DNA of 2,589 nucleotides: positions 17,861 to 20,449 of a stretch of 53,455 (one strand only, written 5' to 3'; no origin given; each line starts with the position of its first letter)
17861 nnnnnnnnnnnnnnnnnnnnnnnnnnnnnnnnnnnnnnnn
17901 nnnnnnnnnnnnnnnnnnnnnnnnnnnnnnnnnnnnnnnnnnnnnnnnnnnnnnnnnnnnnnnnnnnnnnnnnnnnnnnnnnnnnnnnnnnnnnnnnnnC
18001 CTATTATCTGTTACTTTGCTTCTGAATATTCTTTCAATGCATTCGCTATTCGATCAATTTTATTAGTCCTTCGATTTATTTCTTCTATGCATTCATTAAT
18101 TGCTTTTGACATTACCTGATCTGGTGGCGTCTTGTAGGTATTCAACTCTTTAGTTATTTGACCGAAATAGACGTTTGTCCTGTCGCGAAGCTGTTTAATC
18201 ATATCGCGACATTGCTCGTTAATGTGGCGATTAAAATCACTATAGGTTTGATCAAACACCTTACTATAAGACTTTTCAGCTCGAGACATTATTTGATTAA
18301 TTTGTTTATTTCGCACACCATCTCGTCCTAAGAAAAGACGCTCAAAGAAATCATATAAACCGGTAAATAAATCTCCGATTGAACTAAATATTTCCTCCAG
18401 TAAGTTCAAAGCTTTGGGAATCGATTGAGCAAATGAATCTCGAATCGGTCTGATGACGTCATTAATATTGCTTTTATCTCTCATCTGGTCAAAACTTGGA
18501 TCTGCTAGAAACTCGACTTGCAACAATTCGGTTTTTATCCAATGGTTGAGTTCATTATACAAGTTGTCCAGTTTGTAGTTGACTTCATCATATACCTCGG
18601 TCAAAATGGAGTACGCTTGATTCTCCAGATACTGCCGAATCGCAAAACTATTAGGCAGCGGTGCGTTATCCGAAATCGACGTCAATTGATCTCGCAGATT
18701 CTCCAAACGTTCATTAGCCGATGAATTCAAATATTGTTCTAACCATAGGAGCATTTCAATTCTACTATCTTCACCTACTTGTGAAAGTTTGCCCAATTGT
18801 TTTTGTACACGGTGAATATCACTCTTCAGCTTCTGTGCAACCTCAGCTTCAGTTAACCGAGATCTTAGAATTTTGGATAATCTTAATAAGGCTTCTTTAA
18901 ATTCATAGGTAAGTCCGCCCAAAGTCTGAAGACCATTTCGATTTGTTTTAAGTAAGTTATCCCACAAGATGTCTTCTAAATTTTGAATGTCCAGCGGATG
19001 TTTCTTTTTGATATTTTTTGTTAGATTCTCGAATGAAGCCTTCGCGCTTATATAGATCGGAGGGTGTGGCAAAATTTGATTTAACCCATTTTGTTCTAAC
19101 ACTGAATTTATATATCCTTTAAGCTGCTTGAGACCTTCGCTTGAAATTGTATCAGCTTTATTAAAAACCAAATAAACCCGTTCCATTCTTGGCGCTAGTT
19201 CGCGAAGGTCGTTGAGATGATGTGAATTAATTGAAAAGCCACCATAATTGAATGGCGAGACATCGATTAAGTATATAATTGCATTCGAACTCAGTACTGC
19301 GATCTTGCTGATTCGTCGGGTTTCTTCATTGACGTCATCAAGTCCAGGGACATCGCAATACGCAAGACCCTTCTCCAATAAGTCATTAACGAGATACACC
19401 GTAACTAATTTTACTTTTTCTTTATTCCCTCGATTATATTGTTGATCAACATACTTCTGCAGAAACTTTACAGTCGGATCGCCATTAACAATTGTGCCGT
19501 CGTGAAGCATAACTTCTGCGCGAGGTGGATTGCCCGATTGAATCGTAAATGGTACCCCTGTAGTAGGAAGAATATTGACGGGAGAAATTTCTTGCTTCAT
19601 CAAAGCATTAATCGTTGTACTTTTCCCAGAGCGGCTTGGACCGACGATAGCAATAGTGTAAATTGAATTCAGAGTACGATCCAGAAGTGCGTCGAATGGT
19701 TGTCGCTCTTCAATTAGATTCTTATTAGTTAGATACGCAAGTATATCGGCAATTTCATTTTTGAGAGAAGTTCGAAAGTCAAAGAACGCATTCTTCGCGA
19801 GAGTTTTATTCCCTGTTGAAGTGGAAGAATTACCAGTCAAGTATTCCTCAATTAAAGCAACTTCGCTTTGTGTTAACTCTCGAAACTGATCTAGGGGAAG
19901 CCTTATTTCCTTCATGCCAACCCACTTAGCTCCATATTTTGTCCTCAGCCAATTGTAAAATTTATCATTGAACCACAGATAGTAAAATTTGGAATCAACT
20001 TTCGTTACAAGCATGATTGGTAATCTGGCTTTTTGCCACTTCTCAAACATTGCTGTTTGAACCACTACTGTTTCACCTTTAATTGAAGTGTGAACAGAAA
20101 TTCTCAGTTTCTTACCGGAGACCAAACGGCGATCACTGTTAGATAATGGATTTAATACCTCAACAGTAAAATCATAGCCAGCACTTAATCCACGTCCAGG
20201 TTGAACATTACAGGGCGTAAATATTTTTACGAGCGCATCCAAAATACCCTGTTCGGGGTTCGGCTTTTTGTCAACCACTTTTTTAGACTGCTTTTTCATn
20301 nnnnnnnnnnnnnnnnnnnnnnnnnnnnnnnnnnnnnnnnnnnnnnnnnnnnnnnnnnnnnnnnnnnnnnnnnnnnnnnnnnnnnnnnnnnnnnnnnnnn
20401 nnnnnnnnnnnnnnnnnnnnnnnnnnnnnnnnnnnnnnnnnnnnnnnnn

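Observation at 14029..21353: Four-gene operon: DAC-like protein, DUF4365-like dynamin GTPase, polytopic membrane protein and membrane-anchored KAP NTPase (candidate new defence system)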

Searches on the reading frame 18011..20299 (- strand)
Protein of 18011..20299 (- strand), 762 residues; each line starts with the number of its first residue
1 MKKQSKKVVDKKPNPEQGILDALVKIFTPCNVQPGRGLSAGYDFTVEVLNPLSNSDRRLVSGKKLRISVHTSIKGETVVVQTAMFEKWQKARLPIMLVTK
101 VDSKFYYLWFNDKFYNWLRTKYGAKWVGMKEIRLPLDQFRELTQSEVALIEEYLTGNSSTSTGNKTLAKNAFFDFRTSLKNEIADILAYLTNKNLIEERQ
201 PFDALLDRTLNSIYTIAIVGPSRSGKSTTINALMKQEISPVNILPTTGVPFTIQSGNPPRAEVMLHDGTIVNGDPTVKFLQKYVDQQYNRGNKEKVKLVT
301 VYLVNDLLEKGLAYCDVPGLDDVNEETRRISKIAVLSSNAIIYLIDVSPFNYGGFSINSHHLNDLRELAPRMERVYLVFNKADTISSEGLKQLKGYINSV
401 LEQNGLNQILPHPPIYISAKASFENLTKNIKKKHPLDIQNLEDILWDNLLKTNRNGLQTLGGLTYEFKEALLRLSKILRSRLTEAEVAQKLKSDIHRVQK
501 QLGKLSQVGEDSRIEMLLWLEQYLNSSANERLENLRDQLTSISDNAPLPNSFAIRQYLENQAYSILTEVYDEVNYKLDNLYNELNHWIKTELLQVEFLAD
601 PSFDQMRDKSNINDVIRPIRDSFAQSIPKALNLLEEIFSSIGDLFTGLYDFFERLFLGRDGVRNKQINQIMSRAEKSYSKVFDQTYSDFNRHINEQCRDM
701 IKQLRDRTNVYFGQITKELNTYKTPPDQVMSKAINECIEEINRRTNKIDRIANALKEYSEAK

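Call 4: search_protein_families(library=pfam, proteins=[window:18011-20299:-], max_evalue=0.01)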
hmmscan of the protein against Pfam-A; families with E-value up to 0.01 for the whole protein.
window:18011-20299:- (762 aa): 5 families
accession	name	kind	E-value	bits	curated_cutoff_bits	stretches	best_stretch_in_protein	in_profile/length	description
PF00350.29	Dynamin_N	-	3.7e-17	63.3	27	1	216-348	1-139/168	Dynamin family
PF01926.29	MMR_HSR1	-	6.9e-07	29.8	21.9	1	215-381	1-113/113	50S ribosome-binding GTPase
PF00735.24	Septin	-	3.2e-05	23.8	26.2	0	341-438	116-205/280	Septin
PF09547.16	SpoIVA_ATPase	-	0.0015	18.4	26.6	1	200-240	5-44/237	Stage IV sporulation protein A, ATPase domain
PF00009.33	GTP_EFTU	-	0.0054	16.8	26.5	0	212-236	2-26/188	Elongation factor Tu GTP binding domain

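Call 5: search_protein_families(library=padloc, proteins=[window:18011-20299:-], max_evalue=0.01)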
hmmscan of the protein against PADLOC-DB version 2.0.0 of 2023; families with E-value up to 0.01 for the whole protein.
window:18011-20299:- (762 aa): 5 families
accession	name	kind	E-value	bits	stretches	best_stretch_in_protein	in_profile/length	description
PDLC03841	LeoBC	-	9.8e-12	42.8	1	139-756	14-592/601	-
PDLC03839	LeoA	-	3.3e-10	37.7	1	293-732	91-543/559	-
PDLC04140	mad8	-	3.9e-05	21.3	1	215-505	29-166/314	mads_8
PDLC03842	LeoB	-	0.0013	15.7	1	594-747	230-391/568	-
PDLC04135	mad3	-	0.0022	15.6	0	216-233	25-42/374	mads_3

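Call 9: search_protein_families(library=ncbifam, proteins=[window:18011-20299:-], max_evalue=0.01)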
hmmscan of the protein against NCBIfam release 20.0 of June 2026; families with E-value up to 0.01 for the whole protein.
window:18011-20299:- (762 aa): 11 families
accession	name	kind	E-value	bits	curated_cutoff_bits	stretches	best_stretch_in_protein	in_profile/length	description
NF052648.1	DynmDynABac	equivalog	9.9e-09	33.6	1600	2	295-486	752-937/1187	dynamin GTPase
NF007368.0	PRK09866.1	equivalog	1.1e-06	27.3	1146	1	190-285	46-140/742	clamp-binding protein CrfC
TIGR00231.1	small_GTP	domain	2e-06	27.7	42.5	1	213-394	3-129/164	GTP-binding protein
NF000908.1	PRK00089.1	equivalog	3.9e-06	26.4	237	1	215-245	5-35/291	GTPase Era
TIGR03594.1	GTPase_EngA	equivalog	6.1e-05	22.2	306.7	0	211-241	173-203/432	ribosome biogenesis GTPase Der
TIGR03597.1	GTPase_YqeH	equivalog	6.9e-05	22.2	297.4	0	337-433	64-152/361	ribosome biogenesis GTPase YqeH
TIGR03156.1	GTP_HflX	equivalog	0.00013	21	216.75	1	207-267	183-243/351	GTPase HflX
TIGR03918.1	GTP_HydF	equivalog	0.00087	18.2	325.55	0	214-245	8-39/392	[FeFe] hydrogenase H-cluster maturation GTPase HydF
TIGR03598.1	GTPase_YsxC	equivalog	0.0015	18.3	124.45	0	212-237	17-42/186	ribosome biogenesis GTP-binding protein YihA/YsxC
TIGR00436.1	era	equivalog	0.0022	17.4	116.25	1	215-246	2-33/270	GTPase Era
NF003661.0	PRK05291.1-3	equivalog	0.0038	16.6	380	0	209-241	212-244/448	tRNA uridine-5-carboxymethylaminomethyl(34) synthesis GTPase MnmE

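Call 30: find_homologous_proteins(query=window:18011-20299:-)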
Query window:18011-20299:- (762 aa): 15 proteins with E <= 0.001 among 8000 candidates.
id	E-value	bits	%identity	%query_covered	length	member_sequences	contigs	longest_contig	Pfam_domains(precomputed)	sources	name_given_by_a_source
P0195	0.0e+0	1704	100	100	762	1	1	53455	PF01926.30,PF00350.30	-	-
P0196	3.1e-268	911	55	99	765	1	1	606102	PF01926.30,PF00350.30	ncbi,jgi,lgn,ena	-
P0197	9.7e-226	770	48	98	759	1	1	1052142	PF00735.25,PF01926.30,PF00350.30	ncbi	ncbi:MAG: dynamin family protein [Bacteroidia bacterium]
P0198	8.7e-223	760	48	99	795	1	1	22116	PF01926.30,PF08477.20,PF00350.30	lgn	-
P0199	4.2e-222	758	47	99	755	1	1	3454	PF01926.30,PF00350.30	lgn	-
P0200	8.6e-219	747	49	97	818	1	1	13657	PF01926.30,PF00350.30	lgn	-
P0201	7.8e-214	731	48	97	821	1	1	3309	PF01926.30,PF00350.30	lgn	-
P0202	6.1e-142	493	36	99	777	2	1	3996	PF14280.12,PF01926.30,PF08477.20,PF00350.30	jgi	jgi:GTPase SAR1 family protein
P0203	4.6e-96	341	29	97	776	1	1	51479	PF14280.12,PF01926.30,PF00350.30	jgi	-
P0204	5.0e-72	262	27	94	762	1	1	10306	PF14280.12,PF01926.30,PF00350.30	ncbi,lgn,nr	ncbi:MAG TPA: DUF4365 domain-containing protein [Cyclobacteriaceae bacterium]|nr:DUF4365 domain-cont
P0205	4.2e-65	239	28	92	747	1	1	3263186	PF14280.12,PF01926.30,PF00350.30,PF00009.34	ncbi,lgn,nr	ncbi:MAG: DUF4365 domain-containing protein [Cyclobacteriaceae bacterium]|nr:DUF4365 domain-containi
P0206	4.1e-60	223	27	91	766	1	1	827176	PF14280.12,PF01926.30,PF00350.30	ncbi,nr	ncbi:MAG: dynamin family protein [Cyclobacteriaceae bacterium]|nr:dynamin family protein [Cyclobacte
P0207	4.1e-10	57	26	26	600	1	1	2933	PF01926.30,PF00350.30,PF00009.34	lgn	-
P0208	5.5e-7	47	28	17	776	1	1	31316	PF01926.30,PF00350.30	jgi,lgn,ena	-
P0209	1.5e-4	39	26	25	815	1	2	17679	PF01926.30,PF00350.30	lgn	-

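Call 31: find_encoding_contigs(protein=P0203, flank=7000, max_places=2)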
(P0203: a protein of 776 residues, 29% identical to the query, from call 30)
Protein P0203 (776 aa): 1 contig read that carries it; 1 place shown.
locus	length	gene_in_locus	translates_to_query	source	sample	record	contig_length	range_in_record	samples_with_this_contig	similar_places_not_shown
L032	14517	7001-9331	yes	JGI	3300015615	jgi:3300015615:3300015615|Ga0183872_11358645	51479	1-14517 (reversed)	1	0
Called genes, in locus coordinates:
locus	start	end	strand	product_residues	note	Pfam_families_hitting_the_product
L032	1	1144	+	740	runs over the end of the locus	-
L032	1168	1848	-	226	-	PF09603:Fib_succ_major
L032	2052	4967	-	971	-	PF00270:DEAD, PF04851:ResIII, PF18766:SWI2_SNF2 (weak), PF00271:Helicase_C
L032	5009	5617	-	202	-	PF13707:RloB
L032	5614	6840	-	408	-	PF13175:AAA_15 (faint), PF13304:AAA_21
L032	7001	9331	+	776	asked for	PF14280:DUF4365, PF00350:Dynamin_N, PF01926:MMR_HSR1 (faint)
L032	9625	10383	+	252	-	-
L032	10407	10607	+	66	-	-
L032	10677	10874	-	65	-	-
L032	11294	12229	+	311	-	PF00691:OmpA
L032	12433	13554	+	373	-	-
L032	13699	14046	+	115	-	PF05973:Gp49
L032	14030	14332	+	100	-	PF13560:HTH_31, PF12844:HTH_19, PF13443:HTH_26 (weak), PF01381:HTH_3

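Call 32: find_encoding_contigs(protein=P0205, flank=7000, max_places=2)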
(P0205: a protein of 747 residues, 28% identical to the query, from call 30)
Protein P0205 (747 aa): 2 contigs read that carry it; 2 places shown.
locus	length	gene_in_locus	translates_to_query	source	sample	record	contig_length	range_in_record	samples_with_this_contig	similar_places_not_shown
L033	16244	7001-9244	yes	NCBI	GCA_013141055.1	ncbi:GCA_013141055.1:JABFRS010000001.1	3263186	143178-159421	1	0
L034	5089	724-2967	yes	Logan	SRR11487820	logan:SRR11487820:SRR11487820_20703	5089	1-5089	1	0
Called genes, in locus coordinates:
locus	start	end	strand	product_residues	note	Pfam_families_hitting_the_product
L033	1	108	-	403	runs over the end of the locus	PF07863:CtnDOT_TraJ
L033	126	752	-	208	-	-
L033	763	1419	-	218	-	-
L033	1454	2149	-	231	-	-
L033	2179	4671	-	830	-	PF12991:DUF3875, PF19044:P-loop_TraG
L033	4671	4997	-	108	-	PF13571:DUF4133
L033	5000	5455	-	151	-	-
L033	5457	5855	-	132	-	-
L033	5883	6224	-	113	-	PF13572:DUF4134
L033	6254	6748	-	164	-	-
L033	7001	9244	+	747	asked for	PF14280:DUF4365, PF00009:GTP_EFTU (faint), PF00350:Dynamin_N, PF01926:MMR_HSR1 (weak)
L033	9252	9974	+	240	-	-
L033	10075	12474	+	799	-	-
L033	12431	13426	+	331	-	-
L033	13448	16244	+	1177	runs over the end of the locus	PF13289:SIR2_2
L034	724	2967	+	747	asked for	PF14280:DUF4365, PF00009:GTP_EFTU (faint), PF00350:Dynamin_N, PF01926:MMR_HSR1 (weak)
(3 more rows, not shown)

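Call 33: find_encoding_contigs(protein=P0206, flank=7000, max_places=2)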
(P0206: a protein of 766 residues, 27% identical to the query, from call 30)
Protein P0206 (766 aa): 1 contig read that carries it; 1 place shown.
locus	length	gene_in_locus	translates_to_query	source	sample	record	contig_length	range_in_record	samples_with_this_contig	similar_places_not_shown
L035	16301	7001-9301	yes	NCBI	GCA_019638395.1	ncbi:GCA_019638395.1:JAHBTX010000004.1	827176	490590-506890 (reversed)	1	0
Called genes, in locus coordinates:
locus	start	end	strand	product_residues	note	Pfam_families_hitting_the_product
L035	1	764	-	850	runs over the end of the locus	PF12991:DUF3875, PF19044:P-loop_TraG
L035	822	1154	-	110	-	PF13571:DUF4133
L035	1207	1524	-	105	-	PF13572:DUF4134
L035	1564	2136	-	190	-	-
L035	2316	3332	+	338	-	-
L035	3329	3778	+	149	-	-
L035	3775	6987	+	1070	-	PF00931:NB-ARC (weak), PF20720:nSTAND3 (weak), PF17874:TPR_MalT, PF13181:TPR_8 (faint), PF13424:TPR_12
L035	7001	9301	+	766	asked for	PF14280:DUF4365, PF01926:MMR_HSR1 (weak), PF00350:Dynamin_N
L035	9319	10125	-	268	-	PF09357:RteC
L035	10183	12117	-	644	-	PF14293:YWFCY, PF02534:T4SS-DNA_transf, PF10412:TrwB_AAD_bind, PF12696:TraG-D_C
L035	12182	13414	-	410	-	PF03432:Relaxase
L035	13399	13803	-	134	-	-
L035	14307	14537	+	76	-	-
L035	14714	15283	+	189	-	PF00027:cNMP_binding (weak)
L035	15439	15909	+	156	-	PF07291:MauE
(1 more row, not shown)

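Call 44: find_encoding_contigs(protein=P0202, flank=5000, max_places=2)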
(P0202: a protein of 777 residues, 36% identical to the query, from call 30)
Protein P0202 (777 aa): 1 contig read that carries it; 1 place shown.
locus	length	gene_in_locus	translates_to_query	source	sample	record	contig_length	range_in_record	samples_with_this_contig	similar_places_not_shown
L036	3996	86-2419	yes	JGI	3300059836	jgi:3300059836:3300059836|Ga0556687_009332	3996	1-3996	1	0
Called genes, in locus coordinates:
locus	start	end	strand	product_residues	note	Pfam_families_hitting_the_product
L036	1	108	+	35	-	?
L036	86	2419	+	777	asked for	PF14280:DUF4365, PF00350:Dynamin_N, PF01926:MMR_HSR1 (faint), PF08477:Roc (faint)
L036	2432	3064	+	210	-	-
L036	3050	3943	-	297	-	PF12762:DDE_Tnp_IS1595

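Call 49: predict_structure(alignment_id=A2)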
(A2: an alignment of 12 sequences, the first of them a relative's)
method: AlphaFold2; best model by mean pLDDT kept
length: 762 residues; sequences in the alignment: 12
mean_pLDDT: 74.6   pTM: 0.47
mean pLDDT of the five models: 74.6, 74.0, 73.5, 69.6, 68.1
residues with pLDDT >= 90: 43; 70-90: 538; 50-70: 84; < 50: 97
segments of 3 or more residues with pLDDT < 50: 1-13, 51-61, 157-167, 597-653, 655-657
pLDDT, mean of each block of 10 residues (from residue 1): 32 60 81 69 77 40 78 79 79 84 85 80 77 86 81 56 45 78 89 78 83 81 81 85 71 83 89 89 84 86 74 80 79 85 89 82 86 88 88 91 84 87 82 77 76 66 88 84 71 74 74 87 87 83 74 71 76 78 74 54 38 37 40 43 41 51 77 79 79 81 77 69 68 87 85 71 42
secondary structure, 60 per line:
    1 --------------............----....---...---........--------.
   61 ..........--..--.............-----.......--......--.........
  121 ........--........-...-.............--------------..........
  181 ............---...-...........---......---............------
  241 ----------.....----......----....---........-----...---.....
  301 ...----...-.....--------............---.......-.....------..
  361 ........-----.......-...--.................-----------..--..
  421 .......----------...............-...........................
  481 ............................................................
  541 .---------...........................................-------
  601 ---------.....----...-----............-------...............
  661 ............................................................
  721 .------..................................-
elements in order (helices of 4 or more, strands of 3 or more residues): H15-26 E31-34 E44-51 E60-70 E77-81 H82-89 E95-101 E104-109 H112-128 E131-135 E140-142 H144-156 H171-192 H200-210 E214-219 H223-234 E251-255 E260-265 E270-273 H277-284 E296-303 E312-316 H325-336 E340-346 H348-352 H359-368 E374-380 H387-403 H419-427 H438-452 H454-541 H551-593 H610-614 H627-638 H646-721 H728-761

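Call 54: fold_search(model_id=the predicted structure, library=pdb)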
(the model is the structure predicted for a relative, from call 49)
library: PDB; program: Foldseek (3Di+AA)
matches with E <= 10: 760; with E <= 0.001: 71
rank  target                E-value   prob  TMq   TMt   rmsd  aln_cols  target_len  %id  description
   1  2j69_A                5.6e-17  1.00  0.34  0.38  42.9       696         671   14  Bacterial dynamin-like protein BDLP (released 2006-12-04)
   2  2j68                  5.9e-15  1.00  0.34  0.37  42.9       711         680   14  Bacterial dynamin-like protein BDLP, GDP bound (released 2006-12-04)
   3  6j72                  1.1e-14  1.00  0.31  0.41  40.5       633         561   14  Crystal structure of IniA from Mycobacterium smegmatis with GTP bound (released 2019-09-11)
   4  6j73_B                5.3e-14  1.00  0.32  0.43  41.5       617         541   14  Crystal structure of IniA from Mycobacterium smegmatis (released 2019-09-11)
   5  6j73_A                1.4e-13  1.00  0.31  0.42  41.5       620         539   13  Crystal structure of IniA from Mycobacterium smegmatis (released 2019-09-11)
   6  5oxf_C                3.5e-13  1.00  0.25  0.32  20.2       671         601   15  An oligomerised bacterial dynamin pair provides a mechanism for the long range sensing and tethering of membranes (released 2018-09-05)
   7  5oxf_A                3.6e-13  1.00  0.30  0.32  17.3       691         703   16  An oligomerised bacterial dynamin pair provides a mechanism for the long range sensing and tethering of membranes (released 2018-09-05)
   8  5owv_A                4.0e-13  1.00  0.27  0.29  17.1       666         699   16  An oligomerised bacterial dynamin pair provides a mechanism for the long-range sensing and tethering of membranes (released 2018-09-05)
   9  5owv_C                3.3e-12  1.00  0.24  0.30  20.1       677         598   15  An oligomerised bacterial dynamin pair provides a mechanism for the long-range sensing and tethering of membranes (released 2018-09-05)
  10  7zw6_A                1.0e-11  1.00  0.28  0.27  25.0       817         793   13  Oligomeric structure of SynDLP (released 2023-04-19)
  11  9em7_A                7.4e-11  1.00  0.25  0.24  25.2       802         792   13  Oligomeric structure of SynDLP in presence of GTP (released 2024-09-11)
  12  6jfm_B                9.4e-11  1.00  0.28  0.45  20.1       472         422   15  Mitofusin2 (MFN2)_T111D (released 2019-11-13)
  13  5owv_B                4.2e-10  1.00  0.27  0.34  27.5       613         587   15  An oligomerised bacterial dynamin pair provides a mechanism for the long-range sensing and tethering of membranes (released 2018-09-05)
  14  6jfl_D                8.8e-10  1.00  0.27  0.44  19.7       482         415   14  Nucleotide-free Mitofusin2 (MFN2) (released 2019-11-13)
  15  5oxf_B                9.7e-10  1.00  0.29  0.36  22.7       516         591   17  An oligomerised bacterial dynamin pair provides a mechanism for the long range sensing and tethering of membranes (released 2018-09-05)
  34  4aur                  3.5e-08  1.00  0.21  0.27  26.8       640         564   14  LeoA bacterial dynamin GTPase from ETEC (released 2013-08-28)
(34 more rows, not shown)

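Call 93: search_protein_families(library=ncbifam, proteins=[L033:9252-9974:+], max_evalue=1)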
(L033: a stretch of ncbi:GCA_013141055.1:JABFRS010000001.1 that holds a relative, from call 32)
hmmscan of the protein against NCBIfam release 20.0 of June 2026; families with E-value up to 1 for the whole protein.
L033:9252-9974:+ (240 aa): 0 families

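Call 100: search_protein_families(library=phrogs, proteins=[window:18011-20299:-], max_evalue=0.001)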
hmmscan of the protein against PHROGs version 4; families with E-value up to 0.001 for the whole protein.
window:18011-20299:- (762 aa): 0 families

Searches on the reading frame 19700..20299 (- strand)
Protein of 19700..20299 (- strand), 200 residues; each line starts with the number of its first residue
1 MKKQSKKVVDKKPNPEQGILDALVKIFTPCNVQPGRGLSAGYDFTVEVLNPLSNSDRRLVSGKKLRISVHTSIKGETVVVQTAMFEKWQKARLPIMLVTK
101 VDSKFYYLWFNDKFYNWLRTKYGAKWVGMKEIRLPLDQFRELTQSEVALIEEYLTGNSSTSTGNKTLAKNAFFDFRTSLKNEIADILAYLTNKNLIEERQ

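Call 23: search_protein_families(library=pfam, proteins=[window:19700-20299:-], max_evalue=10)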
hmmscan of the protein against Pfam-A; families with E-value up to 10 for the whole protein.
window:19700-20299:- (200 aa): 0 families
